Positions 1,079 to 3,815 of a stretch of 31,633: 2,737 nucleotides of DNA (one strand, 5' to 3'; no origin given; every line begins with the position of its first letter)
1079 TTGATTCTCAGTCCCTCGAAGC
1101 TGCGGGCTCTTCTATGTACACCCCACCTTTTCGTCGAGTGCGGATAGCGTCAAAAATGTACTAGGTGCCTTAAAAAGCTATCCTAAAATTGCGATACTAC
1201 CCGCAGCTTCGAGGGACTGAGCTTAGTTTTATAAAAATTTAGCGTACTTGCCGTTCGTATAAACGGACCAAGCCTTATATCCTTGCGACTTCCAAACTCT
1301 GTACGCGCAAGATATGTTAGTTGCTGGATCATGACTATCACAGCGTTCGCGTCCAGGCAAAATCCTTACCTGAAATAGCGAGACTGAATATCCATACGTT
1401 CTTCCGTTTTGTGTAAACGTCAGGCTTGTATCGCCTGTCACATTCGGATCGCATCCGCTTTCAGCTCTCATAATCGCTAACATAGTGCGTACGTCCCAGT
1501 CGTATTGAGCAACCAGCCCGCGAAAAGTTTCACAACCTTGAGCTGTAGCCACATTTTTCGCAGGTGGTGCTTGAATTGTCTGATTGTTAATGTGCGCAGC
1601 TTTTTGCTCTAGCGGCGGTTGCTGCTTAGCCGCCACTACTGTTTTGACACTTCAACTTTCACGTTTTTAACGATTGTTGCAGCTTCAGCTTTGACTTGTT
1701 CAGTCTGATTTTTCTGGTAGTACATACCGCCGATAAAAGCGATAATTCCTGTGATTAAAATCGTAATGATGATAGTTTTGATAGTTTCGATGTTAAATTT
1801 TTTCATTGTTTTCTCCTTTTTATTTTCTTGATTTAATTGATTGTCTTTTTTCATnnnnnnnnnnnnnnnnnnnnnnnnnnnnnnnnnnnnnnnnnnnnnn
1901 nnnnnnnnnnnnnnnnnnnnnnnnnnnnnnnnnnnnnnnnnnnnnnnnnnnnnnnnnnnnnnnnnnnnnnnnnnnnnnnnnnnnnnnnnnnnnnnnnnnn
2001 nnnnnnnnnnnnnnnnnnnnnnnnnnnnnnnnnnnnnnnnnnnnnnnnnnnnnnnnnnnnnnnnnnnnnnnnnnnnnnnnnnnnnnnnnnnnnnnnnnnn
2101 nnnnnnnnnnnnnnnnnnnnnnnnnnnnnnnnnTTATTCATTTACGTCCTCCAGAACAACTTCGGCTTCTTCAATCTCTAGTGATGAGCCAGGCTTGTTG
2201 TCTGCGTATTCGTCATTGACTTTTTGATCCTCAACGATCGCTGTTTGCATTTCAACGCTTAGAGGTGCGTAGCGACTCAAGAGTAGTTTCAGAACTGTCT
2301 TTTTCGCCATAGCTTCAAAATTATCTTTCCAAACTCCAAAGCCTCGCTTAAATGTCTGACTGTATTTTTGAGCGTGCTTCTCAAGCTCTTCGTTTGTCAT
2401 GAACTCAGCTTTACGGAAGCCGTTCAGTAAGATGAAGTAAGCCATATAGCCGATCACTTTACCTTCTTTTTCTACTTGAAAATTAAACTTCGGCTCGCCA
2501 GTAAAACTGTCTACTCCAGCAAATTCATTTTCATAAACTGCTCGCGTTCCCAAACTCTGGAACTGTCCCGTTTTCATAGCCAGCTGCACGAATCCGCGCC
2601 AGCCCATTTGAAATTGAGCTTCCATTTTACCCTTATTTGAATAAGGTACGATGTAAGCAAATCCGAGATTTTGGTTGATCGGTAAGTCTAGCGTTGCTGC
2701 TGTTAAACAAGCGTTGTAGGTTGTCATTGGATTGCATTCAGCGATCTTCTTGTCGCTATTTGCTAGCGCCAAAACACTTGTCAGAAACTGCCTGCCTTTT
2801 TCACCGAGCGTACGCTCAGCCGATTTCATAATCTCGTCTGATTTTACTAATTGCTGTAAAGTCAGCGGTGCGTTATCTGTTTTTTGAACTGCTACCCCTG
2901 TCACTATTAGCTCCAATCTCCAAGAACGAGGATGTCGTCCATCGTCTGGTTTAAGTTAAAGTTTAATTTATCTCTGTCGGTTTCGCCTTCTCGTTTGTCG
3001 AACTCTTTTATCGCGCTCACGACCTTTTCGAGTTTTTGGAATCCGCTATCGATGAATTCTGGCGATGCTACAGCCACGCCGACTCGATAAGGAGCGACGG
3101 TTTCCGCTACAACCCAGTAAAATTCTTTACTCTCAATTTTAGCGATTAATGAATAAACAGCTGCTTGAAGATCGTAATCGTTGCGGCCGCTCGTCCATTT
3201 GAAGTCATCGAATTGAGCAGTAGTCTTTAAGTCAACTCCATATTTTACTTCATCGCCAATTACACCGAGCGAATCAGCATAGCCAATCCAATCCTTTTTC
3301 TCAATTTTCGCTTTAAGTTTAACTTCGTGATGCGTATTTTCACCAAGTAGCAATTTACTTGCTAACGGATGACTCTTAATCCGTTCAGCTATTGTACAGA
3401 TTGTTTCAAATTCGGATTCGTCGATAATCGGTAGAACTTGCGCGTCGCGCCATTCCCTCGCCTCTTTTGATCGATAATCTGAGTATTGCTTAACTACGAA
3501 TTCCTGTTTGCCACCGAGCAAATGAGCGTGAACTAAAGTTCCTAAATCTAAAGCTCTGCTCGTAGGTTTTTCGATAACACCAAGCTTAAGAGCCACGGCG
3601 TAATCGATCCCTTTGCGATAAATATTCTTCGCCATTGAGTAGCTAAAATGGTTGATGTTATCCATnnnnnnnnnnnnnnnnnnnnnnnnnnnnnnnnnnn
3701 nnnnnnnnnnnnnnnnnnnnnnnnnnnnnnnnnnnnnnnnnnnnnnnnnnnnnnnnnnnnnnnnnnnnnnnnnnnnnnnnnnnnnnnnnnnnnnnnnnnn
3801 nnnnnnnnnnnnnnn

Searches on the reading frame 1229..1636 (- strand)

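Call 11: search_protein_families(library=pfam, proteins=[window:1229-1636:-], max_evalue=0.01)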
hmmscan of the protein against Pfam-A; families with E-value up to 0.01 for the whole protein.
window:1229-1636:- (135 aa): 1 family
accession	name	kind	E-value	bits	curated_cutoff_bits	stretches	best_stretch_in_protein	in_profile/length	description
PF18896.5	SLT_3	-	4.8e-08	33.8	27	1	48-124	13-88/89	Lysozyme like domain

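Call 37: search_protein_families(library=phrogs, proteins=[window:1229-1636:-], max_evalue=0.00001)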
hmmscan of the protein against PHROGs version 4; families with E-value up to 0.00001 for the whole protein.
window:1229-1636:- (135 aa): 0 families

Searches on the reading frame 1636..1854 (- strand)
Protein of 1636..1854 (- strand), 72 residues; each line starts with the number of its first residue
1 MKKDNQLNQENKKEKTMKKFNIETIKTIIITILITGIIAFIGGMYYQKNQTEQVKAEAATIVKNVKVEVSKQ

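Call 11: search_protein_families(library=pfam, proteins=[window:1636-1854:-], max_evalue=0.01)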
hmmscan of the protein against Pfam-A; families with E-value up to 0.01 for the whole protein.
window:1636-1854:- (72 aa): 2 families
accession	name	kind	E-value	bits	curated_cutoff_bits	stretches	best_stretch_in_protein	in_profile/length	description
PF09976.15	TPR_21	-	0.0062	16.7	25.5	1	27-70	9-51/193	Tetratricopeptide repeat-like domain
PF13800.11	Sigma_reg_N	-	0.0089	16.7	26.3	0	15-55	6-47/91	Sigma factor regulator N-terminal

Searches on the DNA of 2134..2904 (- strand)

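Call 86: search_rna_families(source=L047, start=2480, end=2780, threshold=evalue, max_evalue=10)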
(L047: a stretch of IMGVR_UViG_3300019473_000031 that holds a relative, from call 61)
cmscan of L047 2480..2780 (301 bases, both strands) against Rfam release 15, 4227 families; matches with E-value up to 10: 4.
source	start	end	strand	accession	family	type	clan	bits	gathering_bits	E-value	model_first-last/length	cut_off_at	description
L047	2525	2617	+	RF02875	AS-pc01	Gene; antisense;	-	19.2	79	0.37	1-99/99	no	Antisense to pHK01_035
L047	2487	2542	+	RF02074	STnc240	Gene; sRNA;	-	18.2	55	3.1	1-77/77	no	Enterobacterial sRNA STnc240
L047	2550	2621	-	RF02875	AS-pc01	Gene; antisense;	-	13.4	79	7.2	1-99/99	no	Antisense to pHK01_035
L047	2576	2611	-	RF04333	Plastid-ycf3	Intron;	-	12.9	55.2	1.7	1-47/47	no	Plastid-ycf3 group II-D1 intron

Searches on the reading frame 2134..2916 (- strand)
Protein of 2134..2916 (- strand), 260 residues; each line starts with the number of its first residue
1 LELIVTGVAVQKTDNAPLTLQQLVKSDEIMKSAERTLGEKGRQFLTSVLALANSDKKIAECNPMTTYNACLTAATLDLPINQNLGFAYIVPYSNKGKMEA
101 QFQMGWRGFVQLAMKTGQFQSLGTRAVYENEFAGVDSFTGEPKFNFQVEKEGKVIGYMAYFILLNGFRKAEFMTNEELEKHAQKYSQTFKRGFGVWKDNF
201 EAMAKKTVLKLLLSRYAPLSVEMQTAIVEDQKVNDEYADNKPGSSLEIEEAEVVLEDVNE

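Call 11: search_protein_families(library=pfam, proteins=[window:2134-2916:-], max_evalue=0.01)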
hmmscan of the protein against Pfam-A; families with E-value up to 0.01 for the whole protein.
window:2134-2916:- (260 aa): 1 family
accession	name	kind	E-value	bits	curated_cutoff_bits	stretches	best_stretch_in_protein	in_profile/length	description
PF03837.19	RecT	-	3.1e-45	154.6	24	1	43-235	2-188/198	RecT family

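Call 41: find_encoding_contigs(protein=window:2134-2916:-, flank=6000, max_places=10)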
Protein window:2134-2916:- (260 aa): no gene with exactly this product is on record in the collection.

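Call 61: find_related_loci(query=A5, collection=viral_contigs, flank=4000)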
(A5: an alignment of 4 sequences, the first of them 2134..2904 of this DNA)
Query A5 (256 aa) in viral_contigs; peptide patterns used: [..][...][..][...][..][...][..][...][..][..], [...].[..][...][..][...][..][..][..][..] (x = any residue, [..] = any of these).
149 stretches matched a pattern; 37 encode a relative of the query (tblastn E <= 1e-3); 37 distinct loci.
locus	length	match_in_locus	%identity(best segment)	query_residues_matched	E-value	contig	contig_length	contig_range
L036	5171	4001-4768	99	1-256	1e-175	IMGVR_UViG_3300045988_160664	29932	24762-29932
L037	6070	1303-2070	96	1-256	2e-169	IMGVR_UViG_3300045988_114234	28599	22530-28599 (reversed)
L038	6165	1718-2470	92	5-255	7e-161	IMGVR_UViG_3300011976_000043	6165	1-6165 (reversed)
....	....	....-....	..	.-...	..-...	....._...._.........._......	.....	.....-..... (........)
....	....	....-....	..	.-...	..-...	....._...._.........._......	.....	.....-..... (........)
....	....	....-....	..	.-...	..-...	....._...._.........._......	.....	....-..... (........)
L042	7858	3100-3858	86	1-253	3e-153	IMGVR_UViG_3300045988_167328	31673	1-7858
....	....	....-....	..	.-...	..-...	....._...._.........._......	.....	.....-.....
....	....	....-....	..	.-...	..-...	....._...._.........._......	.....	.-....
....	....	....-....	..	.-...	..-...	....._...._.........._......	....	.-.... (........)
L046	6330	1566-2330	84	1-255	7e-150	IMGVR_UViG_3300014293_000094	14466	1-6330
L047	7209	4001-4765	84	1-255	7e-150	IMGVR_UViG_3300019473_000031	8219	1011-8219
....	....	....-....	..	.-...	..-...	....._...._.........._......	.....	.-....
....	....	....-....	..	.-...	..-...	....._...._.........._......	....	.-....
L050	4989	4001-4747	80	1-253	1e-142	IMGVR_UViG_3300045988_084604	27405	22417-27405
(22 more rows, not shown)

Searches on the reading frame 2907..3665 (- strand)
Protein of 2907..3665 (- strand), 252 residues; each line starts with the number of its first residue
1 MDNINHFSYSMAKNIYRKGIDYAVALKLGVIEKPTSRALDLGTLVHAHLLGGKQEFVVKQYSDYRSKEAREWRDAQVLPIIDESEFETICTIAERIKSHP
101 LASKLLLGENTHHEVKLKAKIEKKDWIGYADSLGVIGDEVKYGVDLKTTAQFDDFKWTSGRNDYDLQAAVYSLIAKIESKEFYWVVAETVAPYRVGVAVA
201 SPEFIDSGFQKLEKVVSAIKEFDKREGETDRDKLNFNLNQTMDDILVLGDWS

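Call 11: search_protein_families(library=pfam, proteins=[window:2907-3665:-], max_evalue=0.01)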
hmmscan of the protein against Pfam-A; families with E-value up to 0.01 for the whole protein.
window:2907-3665:- (252 aa): 2 families
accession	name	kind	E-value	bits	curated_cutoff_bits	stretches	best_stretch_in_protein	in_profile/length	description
PF12684.13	DUF3799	-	3.4e-16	60.2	26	1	22-228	14-220/233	PDDEXK-like domain of unknown function (DUF3799)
PF12705.13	PDDEXK_1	-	0.0011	19.4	22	1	21-226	16-233/247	PD-(D/E)XK nuclease superfamily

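Call 17: find_related_loci(query=window:2907-3665:-, collection=viral_contigs, flank=3000)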
Query window:2907-3665:- (252 aa) in viral_contigs; peptide patterns used: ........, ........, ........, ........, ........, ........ (x = any residue, [..] = any of these).
10 stretches matched a pattern; 4 encode a relative of the query (tblastn E <= 1e-3); 4 distinct loci.
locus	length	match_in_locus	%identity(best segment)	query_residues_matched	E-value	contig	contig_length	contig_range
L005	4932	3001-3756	98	1-252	9e-172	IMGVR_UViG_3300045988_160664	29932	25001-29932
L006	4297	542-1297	97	1-252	2e-171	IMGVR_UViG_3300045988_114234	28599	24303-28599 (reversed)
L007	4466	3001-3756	70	2-252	3e-125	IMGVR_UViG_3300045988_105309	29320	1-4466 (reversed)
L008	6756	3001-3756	70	2-252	5e-123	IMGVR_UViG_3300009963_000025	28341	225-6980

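Call 42: find_encoding_contigs(protein=window:2907-3665:-, flank=6000, max_places=10)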
Protein window:2907-3665:- (252 aa): 4 contigs read that carry it; 3 places shown.
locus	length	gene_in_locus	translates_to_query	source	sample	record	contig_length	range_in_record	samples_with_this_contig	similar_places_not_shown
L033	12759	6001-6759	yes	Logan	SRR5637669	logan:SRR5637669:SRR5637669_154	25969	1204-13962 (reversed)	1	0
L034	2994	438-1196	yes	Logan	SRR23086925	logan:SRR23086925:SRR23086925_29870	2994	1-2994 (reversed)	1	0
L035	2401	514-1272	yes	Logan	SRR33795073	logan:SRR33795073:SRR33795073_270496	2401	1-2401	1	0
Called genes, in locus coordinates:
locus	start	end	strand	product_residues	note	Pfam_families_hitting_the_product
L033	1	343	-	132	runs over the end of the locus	-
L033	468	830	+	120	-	-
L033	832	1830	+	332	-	PF05382:Amidase_5, PF16775:ZoocinA_TRD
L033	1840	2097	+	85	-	-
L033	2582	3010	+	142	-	-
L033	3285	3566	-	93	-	PF09458:H_lectin (weak)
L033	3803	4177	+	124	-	-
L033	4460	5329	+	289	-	PF00589:Phage_integrase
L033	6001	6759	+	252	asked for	PF12684:DUF3799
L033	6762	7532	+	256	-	PF03837:RecT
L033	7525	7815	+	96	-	-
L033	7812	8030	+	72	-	-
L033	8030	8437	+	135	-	PF18896:SLT_3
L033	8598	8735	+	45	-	-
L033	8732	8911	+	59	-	-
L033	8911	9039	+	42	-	-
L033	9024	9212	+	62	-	-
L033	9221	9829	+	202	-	-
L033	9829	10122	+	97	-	-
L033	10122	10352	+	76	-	-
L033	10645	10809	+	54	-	-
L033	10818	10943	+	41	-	-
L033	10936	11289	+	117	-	-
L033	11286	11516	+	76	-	-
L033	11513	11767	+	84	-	-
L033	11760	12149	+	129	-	PF09643:YopX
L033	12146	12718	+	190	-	-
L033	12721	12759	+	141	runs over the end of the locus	PF08774:VRR_NUC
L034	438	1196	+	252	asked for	PF12684:DUF3799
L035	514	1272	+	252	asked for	PF12684:DUF3799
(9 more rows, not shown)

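Call 91: search_protein_families(library=pfam, proteins=[L033:9221-9829:+, L033:9829-10122:+, L033:10122-10352:+, L033:10936-11289:+, L033:11286-11516:+, L033:11513-11767:+, L033:12146-12718:+, L033:3285-3566:-, L033:468-830:+, L033:1840-2097:+], max_evalue=0.05)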
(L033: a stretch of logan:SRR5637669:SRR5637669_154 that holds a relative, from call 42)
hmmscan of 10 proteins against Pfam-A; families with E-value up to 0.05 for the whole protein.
L033:9221-9829:+ (202 aa): 0 families

L033:9829-10122:+ (97 aa): 0 families

L033:10122-10352:+ (76 aa): 1 family
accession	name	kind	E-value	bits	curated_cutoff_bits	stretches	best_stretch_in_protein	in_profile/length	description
PF10685.14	KGG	-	0.00021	22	20.4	1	17-31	3-18/22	Stress-induced bacterial acidophilic repeat motif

L033:10936-11289:+ (117 aa): 0 families

L033:11286-11516:+ (76 aa): 1 family
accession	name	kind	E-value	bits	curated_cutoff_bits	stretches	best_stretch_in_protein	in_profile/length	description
PF19607.4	DUF6112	-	0.049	13.9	25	0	6-47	6-50/88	Family of unknown function (DUF6112)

L033:11513-11767:+ (84 aa): 0 families

L033:12146-12718:+ (190 aa): 0 families

L033:3285-3566:- (93 aa): 2 families
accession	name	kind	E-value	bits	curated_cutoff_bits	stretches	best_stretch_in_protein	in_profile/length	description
PF09458.16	H_lectin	-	1.9e-06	28.3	24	1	13-89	2-67/67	H-type lectin domain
PF21882.2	Gp53-like_C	-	0.0011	19.8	24.9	1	10-90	18-83/84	Putative tail fiber protein gp53-like, C-terminal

L033:468-830:+ (120 aa): 3 families
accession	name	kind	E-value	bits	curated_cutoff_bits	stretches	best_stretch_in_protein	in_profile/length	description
PF20705.2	DUF6821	-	0.022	15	27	1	37-115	54-133/174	Family of unknown function (DUF6821)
PF17221.8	COMMD1_N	-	0.031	15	23.4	0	30-77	48-97/102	COMMD1 N-terminal domain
PF08339.15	RTX_C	-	0.043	14.5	30.2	1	33-77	66-112/132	RTX C-terminal domain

L033:1840-2097:+ (85 aa): 1 family
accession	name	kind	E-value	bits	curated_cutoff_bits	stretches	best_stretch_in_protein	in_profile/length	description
PF17009.10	DUF5090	-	0.049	14.1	27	0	7-63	45-99/187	Domain of unknown function (DUF5090)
